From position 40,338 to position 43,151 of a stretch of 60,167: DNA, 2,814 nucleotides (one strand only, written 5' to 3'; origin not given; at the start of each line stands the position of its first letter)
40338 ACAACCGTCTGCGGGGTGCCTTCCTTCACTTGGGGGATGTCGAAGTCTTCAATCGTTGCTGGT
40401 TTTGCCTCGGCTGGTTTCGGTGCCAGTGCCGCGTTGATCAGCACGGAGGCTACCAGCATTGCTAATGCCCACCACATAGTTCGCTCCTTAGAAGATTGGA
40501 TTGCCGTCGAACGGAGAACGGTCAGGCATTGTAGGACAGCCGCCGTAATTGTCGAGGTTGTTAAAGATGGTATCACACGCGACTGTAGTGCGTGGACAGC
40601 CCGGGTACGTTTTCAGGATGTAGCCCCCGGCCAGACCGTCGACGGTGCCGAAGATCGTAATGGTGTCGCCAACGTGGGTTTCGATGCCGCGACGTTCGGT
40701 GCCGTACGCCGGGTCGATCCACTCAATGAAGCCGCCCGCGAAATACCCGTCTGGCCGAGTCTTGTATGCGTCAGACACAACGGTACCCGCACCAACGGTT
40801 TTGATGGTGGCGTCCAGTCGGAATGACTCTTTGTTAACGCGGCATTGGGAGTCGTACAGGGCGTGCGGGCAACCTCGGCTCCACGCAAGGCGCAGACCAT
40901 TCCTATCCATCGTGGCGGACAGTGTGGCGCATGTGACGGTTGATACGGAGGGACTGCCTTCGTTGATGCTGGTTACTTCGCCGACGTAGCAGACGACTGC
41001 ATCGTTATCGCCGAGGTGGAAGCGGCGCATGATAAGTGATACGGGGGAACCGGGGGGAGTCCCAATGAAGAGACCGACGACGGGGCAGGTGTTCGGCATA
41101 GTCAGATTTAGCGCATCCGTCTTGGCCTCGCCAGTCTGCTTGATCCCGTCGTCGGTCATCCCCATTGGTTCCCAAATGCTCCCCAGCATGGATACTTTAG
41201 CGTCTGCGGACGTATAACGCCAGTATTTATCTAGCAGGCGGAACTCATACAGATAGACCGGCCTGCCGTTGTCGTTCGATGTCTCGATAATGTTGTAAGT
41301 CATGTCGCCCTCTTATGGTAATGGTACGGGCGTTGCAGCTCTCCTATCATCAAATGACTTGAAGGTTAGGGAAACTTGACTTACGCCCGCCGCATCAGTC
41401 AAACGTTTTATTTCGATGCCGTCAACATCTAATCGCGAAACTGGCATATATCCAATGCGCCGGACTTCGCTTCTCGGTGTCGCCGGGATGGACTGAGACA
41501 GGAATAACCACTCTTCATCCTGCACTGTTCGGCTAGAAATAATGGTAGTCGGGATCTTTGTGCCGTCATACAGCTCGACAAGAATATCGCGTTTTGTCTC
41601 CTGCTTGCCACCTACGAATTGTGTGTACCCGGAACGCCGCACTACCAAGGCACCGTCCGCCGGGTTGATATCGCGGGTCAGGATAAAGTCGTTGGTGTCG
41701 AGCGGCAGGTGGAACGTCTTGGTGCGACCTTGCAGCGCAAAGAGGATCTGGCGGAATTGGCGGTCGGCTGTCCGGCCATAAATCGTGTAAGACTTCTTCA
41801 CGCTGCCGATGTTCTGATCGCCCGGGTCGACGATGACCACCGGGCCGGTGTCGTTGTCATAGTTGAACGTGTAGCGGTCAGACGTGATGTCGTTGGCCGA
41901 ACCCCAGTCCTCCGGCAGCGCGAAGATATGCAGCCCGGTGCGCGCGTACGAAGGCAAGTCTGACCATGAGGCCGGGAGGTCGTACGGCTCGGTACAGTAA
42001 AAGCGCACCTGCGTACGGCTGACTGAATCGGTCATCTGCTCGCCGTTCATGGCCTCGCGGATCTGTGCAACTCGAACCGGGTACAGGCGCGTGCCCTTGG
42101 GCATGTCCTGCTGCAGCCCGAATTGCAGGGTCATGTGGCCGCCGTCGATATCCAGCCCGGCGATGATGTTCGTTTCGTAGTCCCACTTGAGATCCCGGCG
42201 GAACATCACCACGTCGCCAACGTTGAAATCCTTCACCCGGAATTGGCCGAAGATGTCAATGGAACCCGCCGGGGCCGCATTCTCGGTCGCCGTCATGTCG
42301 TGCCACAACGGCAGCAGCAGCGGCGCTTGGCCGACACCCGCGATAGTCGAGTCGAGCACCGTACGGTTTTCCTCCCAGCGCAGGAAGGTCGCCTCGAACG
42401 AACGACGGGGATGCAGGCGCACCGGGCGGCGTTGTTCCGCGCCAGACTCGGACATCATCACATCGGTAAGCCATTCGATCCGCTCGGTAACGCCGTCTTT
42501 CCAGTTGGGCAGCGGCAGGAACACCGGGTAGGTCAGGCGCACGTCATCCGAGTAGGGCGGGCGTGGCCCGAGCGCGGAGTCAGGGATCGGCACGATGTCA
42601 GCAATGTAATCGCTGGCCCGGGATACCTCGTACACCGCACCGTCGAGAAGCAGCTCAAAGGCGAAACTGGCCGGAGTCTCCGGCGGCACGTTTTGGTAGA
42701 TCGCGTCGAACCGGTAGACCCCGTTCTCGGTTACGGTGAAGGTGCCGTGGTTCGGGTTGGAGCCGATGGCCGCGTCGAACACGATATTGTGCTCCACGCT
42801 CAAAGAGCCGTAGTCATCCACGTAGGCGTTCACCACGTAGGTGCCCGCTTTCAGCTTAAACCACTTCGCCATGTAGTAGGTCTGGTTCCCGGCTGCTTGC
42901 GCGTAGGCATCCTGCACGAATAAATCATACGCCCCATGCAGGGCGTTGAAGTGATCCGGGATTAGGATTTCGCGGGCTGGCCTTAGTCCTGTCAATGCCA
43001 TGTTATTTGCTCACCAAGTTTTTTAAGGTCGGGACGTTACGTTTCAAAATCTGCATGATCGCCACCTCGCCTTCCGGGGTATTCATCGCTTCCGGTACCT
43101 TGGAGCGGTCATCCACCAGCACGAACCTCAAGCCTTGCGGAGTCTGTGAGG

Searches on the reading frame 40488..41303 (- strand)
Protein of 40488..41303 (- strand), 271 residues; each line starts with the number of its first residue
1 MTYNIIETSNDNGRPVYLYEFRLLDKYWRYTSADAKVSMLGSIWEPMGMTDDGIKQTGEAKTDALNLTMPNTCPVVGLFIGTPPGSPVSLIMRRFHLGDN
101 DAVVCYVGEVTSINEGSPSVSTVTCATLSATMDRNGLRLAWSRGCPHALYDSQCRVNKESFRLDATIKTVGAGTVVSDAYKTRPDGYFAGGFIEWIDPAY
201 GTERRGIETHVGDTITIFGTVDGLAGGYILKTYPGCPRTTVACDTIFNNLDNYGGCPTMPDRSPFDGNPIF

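Call 25: search_protein_families(library=pfam, proteins=[window:40488-41303:-], max_evalue=0.01)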
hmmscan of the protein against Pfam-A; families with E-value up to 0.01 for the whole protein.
window:40488-41303:- (271 aa): 2 families
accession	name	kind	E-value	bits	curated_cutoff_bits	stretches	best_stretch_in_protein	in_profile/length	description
PF09356.15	Phage_BR0599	-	8.1e-13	49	22.9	1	186-261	1-78/80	Phage conserved hypothetical protein BR0599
PF09931.15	Phage_phiJL001_Gp84_N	-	2.2e-06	28.4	26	1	26-157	27-160/160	Baseplate hub protein, N-terminal attachment domain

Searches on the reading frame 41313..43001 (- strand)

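Call 25: search_protein_families(library=pfam, proteins=[window:41313-43001:-], max_evalue=0.01)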
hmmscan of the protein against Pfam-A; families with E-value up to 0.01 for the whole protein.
window:41313-43001:- (562 aa): 1 family
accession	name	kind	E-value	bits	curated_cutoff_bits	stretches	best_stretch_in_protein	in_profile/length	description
PF09343.15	DUF2460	-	0.0012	18.7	30.4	1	166-207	8-49/205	Conserved hypothetical protein 2217 (DUF2460)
